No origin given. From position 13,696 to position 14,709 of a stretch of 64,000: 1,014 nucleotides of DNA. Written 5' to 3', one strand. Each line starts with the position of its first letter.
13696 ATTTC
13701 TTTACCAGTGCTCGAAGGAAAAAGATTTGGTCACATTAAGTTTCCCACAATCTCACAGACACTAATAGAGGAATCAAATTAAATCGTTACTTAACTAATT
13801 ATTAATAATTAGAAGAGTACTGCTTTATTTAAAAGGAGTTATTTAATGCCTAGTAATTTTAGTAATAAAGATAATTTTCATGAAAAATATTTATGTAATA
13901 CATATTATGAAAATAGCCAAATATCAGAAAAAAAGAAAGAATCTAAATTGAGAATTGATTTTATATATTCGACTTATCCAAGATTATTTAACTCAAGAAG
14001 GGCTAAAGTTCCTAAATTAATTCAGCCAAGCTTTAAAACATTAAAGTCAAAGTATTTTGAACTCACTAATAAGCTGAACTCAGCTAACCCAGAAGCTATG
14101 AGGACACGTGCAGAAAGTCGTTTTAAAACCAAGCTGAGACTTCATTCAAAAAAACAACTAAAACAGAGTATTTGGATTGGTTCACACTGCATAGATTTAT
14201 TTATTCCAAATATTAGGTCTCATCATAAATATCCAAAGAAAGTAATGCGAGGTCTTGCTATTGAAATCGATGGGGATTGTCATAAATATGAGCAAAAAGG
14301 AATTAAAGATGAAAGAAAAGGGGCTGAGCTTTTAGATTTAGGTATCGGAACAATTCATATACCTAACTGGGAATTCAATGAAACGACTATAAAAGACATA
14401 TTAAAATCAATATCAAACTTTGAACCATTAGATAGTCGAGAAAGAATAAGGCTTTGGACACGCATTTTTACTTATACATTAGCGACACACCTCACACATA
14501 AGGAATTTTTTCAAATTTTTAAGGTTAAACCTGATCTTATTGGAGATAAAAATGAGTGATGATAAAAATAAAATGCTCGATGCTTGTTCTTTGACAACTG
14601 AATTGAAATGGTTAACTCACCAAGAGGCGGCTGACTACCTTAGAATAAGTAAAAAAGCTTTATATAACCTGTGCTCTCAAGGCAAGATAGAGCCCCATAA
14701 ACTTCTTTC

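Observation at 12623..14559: Uncharacterised divergent module: 290-aa orphan and DUF559/Vsr-like nuclease around a perfect 18-bp palindrome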

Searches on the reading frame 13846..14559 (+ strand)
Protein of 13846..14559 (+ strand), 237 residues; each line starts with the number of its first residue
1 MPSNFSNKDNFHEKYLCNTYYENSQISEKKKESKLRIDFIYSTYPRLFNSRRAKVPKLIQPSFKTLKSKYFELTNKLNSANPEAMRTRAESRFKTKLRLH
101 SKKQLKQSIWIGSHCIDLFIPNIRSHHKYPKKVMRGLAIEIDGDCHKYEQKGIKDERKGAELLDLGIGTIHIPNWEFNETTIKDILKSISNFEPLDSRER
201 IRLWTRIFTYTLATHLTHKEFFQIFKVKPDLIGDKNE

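Call 3: search_protein_families(library=pfam, proteins=[window:13846-14559:+], max_evalue=0.1)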
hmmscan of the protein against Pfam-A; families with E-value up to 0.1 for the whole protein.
window:13846-14559:+ (237 aa): 0 families

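Call 4: search_protein_families(library=padloc, proteins=[window:13846-14559:+], max_evalue=0.1)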
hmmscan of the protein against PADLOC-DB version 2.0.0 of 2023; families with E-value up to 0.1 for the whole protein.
window:13846-14559:+ (237 aa): 0 families

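Call 5: search_protein_families(library=phrogs, proteins=[window:13846-14559:+], max_evalue=0.1)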
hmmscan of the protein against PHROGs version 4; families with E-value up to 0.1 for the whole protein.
window:13846-14559:+ (237 aa): 2 families
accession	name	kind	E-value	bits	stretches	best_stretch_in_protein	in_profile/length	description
phrog_9533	-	unknown function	0.069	14.1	0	31-61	2-33/65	-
phrog_9246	-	unknown function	0.091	14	0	120-154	2-29/82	-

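Call 10: find_homologous_proteins(query=window:13846-14559:+, max_evalue=0.01)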
Query window:13846-14559:+ (237 aa): 14 proteins with E <= 0.01 among 235 candidates.
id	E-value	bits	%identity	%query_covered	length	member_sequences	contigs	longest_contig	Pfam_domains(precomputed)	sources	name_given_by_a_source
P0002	1.3e-156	537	100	100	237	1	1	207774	-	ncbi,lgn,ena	-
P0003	2.2e-86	307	62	98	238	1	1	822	-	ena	-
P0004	2.5e-58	215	49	91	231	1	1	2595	-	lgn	-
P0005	7.3e-54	201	49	81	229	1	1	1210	-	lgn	-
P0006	2.8e-51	192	47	83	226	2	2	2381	-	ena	-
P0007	3.3e-48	182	45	92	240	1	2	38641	PF18741.8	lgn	-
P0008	2.2e-47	180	46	91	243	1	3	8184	-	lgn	-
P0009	4.9e-42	162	41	92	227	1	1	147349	-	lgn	-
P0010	4.4e-41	159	51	68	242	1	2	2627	-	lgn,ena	-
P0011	1.7e-40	157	45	84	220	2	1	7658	-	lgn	-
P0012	1.2e-39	154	45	73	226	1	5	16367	-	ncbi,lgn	-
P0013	1.6e-39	154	50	68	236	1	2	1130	-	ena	-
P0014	3.3e-37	146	45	84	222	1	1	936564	-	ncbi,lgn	-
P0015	4.6e-18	84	36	65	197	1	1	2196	-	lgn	-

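Call 12: find_encoding_contigs(protein=P0002, flank=6000, max_places=3)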
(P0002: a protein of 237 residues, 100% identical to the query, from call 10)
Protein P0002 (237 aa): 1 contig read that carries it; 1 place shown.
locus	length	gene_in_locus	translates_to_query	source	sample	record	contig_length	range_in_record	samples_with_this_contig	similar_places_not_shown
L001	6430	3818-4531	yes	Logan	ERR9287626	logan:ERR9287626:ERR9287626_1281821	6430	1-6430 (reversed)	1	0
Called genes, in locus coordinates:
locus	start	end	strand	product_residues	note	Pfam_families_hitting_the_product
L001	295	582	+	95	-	PF13560:HTH_31 (weak), PF01381:HTH_3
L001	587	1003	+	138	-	-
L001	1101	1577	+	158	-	-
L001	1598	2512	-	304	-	PF14022:DUF4238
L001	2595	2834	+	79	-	-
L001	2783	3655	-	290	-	-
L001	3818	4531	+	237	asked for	-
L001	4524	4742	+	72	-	PF12728:HTH_17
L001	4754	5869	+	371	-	PF00589:Phage_integrase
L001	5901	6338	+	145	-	-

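Call 13: find_encoding_contigs(protein=P0014, flank=8000, max_places=3)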
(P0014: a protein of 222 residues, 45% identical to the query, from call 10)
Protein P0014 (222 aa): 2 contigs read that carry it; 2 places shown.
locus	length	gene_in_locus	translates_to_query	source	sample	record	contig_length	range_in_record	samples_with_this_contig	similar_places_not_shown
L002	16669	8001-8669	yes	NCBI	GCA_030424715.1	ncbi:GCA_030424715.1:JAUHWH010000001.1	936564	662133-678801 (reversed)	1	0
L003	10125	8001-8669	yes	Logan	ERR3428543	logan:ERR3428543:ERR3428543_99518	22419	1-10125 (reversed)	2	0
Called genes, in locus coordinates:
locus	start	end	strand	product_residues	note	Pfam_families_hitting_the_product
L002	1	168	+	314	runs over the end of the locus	-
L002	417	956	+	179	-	-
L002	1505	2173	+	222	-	-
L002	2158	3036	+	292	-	PF06114:Peptidase_M78 (weak)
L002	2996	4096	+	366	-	PF14350:Beta_protein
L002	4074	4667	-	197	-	PF26915:Phage_P4_cII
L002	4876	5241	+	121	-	-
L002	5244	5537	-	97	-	-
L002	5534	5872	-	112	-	PF01381:HTH_3 (weak)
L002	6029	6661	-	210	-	PF00589:Phage_integrase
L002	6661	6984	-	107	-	-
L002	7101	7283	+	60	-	-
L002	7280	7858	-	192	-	-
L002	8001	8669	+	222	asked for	-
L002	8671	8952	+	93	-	PF12728:HTH_17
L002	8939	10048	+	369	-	PF00589:Phage_integrase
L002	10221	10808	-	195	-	PF13580:SIS_2, PF01380:SIS (weak)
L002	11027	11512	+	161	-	-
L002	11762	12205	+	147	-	PF01741:MscL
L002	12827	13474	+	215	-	-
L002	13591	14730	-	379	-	PF04055:Radical_SAM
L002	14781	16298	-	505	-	PF02310:B12-binding (weak), PF04055:Radical_SAM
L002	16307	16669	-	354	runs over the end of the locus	-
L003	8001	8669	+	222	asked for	-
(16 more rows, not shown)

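Call 14: find_encoding_contigs(protein=P0009, flank=8000, max_places=3)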
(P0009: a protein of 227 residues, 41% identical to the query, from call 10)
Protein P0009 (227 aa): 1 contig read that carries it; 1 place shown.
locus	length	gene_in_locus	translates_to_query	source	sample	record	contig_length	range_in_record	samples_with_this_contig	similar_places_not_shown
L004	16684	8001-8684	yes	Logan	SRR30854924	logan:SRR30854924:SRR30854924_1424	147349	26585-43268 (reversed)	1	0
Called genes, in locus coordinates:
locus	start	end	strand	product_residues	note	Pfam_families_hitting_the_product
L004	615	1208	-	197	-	PF00578:AhpC-TSA, PF08534:Redoxin, PF00085:Thioredoxin (faint), PF13905:Thioredoxin_8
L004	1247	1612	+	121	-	PF00085:Thioredoxin, PF00578:AhpC-TSA (weak), PF13098:Thioredoxin_2 (weak)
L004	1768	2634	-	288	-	-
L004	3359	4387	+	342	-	-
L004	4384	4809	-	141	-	-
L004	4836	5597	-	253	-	-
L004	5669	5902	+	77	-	PF12844:HTH_19 (weak), PF01381:HTH_3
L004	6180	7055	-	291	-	PF06414:Zeta_toxin, PF13671:AAA_33 (weak)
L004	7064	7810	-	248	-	-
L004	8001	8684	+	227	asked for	-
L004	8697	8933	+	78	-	PF12728:HTH_17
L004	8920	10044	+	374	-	PF00589:Phage_integrase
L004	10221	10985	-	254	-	PF00905:Transpeptidase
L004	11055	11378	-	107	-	PF00893:Multi_Drug_Res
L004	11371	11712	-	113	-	PF00892:EamA (weak), PF00893:Multi_Drug_Res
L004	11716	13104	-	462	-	PF04851:ResIII, PF00270:DEAD, PF00271:Helicase_C, PF03880:DbpA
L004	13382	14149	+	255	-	-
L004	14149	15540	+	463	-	PF13641:Glyco_tranf_2_3, PF13632:Glyco_trans_2_3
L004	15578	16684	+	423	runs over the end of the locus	PF22612:GH113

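Call 15: find_encoding_contigs(protein=P0007, flank=8000, max_places=3)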
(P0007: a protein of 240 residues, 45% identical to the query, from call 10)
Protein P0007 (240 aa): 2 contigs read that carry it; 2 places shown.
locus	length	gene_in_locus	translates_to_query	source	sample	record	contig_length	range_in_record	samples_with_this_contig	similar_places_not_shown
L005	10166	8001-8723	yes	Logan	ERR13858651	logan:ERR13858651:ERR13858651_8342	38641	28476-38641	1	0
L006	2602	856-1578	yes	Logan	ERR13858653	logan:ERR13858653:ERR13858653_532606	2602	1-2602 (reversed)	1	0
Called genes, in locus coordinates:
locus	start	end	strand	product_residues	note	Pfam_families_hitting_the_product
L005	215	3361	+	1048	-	-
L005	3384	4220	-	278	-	-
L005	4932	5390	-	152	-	-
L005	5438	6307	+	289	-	PF11185:DUF2971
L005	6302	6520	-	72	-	PF12844:HTH_19 (weak), PF01381:HTH_3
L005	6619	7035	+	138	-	-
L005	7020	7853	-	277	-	-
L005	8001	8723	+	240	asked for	PF18741:MTES_1575 (faint)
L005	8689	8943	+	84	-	PF12728:HTH_17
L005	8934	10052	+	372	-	PF00589:Phage_integrase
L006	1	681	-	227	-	?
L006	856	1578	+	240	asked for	PF18741:MTES_1575 (faint)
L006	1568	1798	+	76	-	PF12728:HTH_17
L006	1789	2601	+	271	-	?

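Call 16: find_encoding_contigs(protein=P0012, flank=8000, max_places=3)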
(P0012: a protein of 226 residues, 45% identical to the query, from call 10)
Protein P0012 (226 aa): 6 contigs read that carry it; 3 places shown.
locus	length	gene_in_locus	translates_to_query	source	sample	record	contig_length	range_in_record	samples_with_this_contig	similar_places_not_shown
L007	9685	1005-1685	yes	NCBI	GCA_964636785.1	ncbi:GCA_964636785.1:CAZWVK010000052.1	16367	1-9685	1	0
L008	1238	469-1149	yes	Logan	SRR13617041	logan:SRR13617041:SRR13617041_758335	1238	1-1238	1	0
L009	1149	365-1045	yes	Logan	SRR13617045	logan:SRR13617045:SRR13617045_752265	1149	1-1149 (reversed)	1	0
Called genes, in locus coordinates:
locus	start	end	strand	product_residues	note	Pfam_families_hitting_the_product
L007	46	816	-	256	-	-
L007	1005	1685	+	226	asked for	-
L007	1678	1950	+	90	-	PF12728:HTH_17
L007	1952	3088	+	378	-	PF22022:Phage_int_M, PF00589:Phage_integrase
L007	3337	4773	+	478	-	PF13186:SPASM, PF04055:Radical_SAM (weak)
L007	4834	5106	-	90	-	PF13384:HTH_23 (weak), PF13518:HTH_28 (weak), PF13551:HTH_29 (weak)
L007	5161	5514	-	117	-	-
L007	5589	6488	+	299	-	PF04055:Radical_SAM (faint)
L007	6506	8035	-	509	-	-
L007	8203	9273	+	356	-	-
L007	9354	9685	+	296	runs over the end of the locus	PF00487:FA_desaturase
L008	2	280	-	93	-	?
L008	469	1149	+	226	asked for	-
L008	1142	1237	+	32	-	?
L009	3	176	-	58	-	?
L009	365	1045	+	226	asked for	-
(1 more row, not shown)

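Call 17: find_encoding_contigs(protein=P0008, flank=8000, max_places=3)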
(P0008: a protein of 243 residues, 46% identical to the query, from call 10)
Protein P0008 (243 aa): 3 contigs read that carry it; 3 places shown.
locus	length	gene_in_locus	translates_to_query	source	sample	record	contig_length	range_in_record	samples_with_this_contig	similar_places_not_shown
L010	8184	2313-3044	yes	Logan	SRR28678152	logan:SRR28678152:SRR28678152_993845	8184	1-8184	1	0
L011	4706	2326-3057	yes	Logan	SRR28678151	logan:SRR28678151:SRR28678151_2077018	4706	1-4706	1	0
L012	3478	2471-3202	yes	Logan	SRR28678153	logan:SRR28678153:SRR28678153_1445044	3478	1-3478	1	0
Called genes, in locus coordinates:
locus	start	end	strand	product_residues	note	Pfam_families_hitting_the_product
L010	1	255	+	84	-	?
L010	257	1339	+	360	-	-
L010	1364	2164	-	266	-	-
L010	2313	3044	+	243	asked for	-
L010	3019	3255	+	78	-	PF12728:HTH_17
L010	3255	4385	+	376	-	PF00589:Phage_integrase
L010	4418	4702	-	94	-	-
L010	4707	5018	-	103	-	PF13238:AAA_18 (weak)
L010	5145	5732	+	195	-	-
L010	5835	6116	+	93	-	PF03992:ABM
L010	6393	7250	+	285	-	-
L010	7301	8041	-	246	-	PF01738:DLH, PF12146:Hydrolase_4 (faint), PF00326:Peptidase_S9 (weak)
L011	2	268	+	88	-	?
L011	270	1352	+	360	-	-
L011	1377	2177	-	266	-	-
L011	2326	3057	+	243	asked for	-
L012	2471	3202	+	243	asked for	-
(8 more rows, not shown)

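Call 18: find_encoding_contigs(protein=P0011, flank=8000, max_places=3)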
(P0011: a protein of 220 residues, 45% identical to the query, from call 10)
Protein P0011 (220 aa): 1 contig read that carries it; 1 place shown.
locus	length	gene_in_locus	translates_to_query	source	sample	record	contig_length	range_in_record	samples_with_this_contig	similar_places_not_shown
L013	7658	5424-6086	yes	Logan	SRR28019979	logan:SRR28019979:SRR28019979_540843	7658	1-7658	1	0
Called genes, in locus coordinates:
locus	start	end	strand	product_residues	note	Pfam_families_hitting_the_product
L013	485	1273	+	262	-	PF14452:Multi_ubiq, PF14462:Prok-E2_E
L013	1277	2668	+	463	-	PF00899:ThiF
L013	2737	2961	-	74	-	PF13560:HTH_31, PF12844:HTH_19, PF01381:HTH_3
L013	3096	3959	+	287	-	-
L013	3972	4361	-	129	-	-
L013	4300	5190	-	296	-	-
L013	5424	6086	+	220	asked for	-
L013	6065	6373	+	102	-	PF12728:HTH_17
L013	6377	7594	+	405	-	PF00589:Phage_integrase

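Call 28: search_protein_families(library=pfam, alignment_id=A2, max_evalue=1)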
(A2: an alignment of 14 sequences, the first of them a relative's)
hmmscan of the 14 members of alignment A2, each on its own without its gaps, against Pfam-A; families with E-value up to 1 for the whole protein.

A. member 1, P0002 (237 aa): 1 family
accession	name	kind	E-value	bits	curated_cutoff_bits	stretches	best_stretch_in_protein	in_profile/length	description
PF19621.4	DUF6126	-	0.11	12.4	25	1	202-216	11-25/40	Family of unknown function (DUF6126)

B. families by the number of members that match (of 14 scanned): 12 families
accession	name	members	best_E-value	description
PF18741.7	MTES_1575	8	1.4e-05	REase_MTES_1575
PF10881.14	DUF2726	7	0.004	Protein of unknown function (DUF2726)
PF19621.4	DUF6126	2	0.023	Family of unknown function (DUF6126)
PF04480.18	DUF559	1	0.012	Protein of unknown function (DUF559)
PF11845.13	Tll0287-like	1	0.024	Tll0287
PF23655.1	LYRM_2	1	0.076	LYR motif containing domain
PF15289.11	RFXA_RFXANK_bdg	1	0.094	Regulatory factor X-associated C-terminal binding domain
PF08547.18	CIA30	1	0.1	Complex I intermediate-associated protein 30 (CIA30)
PF02209.24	VHP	1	0.14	Villin headpiece domain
PF12645.13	HTH_16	1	0.2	Helix-turn-helix domain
PF10784.15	Plasmid_stab_B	1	0.22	Plasmid stability protein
PF15793.11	SHLD2_C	1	0.27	Shieldin complex subunit 2, C-terminal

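Call 30: search_solved_structures(query=A2, max_evalue=1, show_alignments=2)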
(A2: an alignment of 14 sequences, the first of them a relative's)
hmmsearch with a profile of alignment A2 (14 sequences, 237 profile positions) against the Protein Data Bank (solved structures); distinct sequences matched with E-value up to 1: 2.
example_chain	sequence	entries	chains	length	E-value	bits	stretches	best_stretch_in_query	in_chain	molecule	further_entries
1t98_A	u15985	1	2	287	0.92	12.2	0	16-121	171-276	Chromosome partition protein mukF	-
1ujs_A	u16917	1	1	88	0.97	12.1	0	197-227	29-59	actin-binding LIM protein homologue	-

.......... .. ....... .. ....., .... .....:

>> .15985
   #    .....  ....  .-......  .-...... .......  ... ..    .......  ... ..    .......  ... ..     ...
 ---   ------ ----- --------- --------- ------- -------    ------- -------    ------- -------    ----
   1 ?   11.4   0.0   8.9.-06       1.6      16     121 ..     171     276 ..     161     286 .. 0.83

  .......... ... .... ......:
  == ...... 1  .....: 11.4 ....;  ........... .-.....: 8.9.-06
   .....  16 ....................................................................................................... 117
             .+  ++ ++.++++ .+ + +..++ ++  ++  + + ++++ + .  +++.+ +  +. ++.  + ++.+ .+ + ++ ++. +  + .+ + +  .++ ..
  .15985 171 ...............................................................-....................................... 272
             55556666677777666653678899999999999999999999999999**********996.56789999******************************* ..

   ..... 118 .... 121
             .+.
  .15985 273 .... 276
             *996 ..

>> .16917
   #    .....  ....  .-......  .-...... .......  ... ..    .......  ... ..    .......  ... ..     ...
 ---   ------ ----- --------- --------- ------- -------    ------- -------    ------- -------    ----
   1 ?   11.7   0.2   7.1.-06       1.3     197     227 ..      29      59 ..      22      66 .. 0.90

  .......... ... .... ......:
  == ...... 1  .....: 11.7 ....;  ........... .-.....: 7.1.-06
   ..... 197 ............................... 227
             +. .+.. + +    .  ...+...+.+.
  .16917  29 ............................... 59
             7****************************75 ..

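Call 32: find_related_loci(query=A2, collection=genome_contigs, flank=10000)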
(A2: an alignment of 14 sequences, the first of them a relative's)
Query A2 (237 aa) in genome_contigs; peptide patterns used: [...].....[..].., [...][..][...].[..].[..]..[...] (x = any residue, [..] = any of these).
165 stretches matched a pattern; 4 encode a relative of the query (tblastn E <= 1e-3); 4 distinct loci.
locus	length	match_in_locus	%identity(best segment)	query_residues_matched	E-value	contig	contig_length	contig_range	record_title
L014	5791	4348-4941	43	33-226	3e-48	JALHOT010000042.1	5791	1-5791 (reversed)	MAG: Cyclobacteriaceae bacterium isolate bin.177 c_000000044660, whole genome shotgun sequence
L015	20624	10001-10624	45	28-226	1e-42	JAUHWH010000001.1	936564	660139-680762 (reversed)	MAG: Bdellovibrionia bacterium isolate 2_bin.16 NODE_6_length_936564_cov_1.893540, whole genome shotgun sequence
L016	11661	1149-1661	45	54-225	1e-40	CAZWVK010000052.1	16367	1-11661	MAG TPA_asm: uncultured Pseudobdellovibrionaceae bacterium isolate SRP304446_co1_112 genome assembly, contig: NODE_2476_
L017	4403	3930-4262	35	83-192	2e-15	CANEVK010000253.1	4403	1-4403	MAG: Bacteriovoracaceae bacterium isolate CE-Jul18-149 genome assembly, contig: CE-Jul18-C33028, whole genome shotgun se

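Call 39: predict_structure(alignment_id=A2)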
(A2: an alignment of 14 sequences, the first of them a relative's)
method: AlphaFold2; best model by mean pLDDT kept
length: 237 residues; sequences in the alignment: 14
mean_pLDDT: 82.7   pTM: 0.80
mean pLDDT of the five models: 82.7, 82.2, 81.3, 81.0, 79.8
residues with pLDDT >= 90: 105; 70-90: 90; 50-70: 28; < 50: 14
segments of 3 or more residues with pLDDT < 50: 1-9, 234-237
pLDDT, mean of each block of 10 residues (from residue 1): 45 56 79 91 87 70 97 92 80 86 90 93 85 91 73 87 93 77 84 93 97 94 84 50
secondary structure, 60 per line:
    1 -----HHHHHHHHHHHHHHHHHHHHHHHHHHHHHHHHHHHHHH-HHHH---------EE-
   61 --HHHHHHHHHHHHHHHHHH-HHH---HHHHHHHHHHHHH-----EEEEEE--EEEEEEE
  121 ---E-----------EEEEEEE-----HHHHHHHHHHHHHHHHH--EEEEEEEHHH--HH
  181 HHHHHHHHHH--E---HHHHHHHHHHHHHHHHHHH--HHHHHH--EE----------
elements in order: H6-43 H45-48 H63-80 H88-100 E106-111 E114-120 E136-142 H148-164 E167-173 H179-190 H197-215 H218-223

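Call 50: search_protein_families(library=ncbifam, proteins=[window:13846-14559:+, L014:2883-3317:+, L013:3972-4361:-, L002:4876-5241:+, L013:4300-5190:-, L004:7064-7810:-], max_evalue=1)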
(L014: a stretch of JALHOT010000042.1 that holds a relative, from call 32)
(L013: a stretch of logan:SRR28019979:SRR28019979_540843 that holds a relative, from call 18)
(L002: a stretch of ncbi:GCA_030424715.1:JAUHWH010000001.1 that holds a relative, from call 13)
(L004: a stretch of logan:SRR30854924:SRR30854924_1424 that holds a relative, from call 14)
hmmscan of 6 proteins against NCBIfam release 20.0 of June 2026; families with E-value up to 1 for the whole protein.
window:13846-14559:+ (237 aa): 1 family
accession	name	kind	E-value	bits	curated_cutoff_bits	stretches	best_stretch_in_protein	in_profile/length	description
NF038143.1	HYxxLL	subfamily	0.031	14.3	50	1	28-89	104-164/197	NF038143 family protein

L014:2883-3317:+ (144 aa): 0 families

L013:3972-4361:- (129 aa): 0 families

L002:4876-5241:+ (121 aa): 0 families

L013:4300-5190:- (296 aa): 0 families

L004:7064-7810:- (248 aa): 0 families
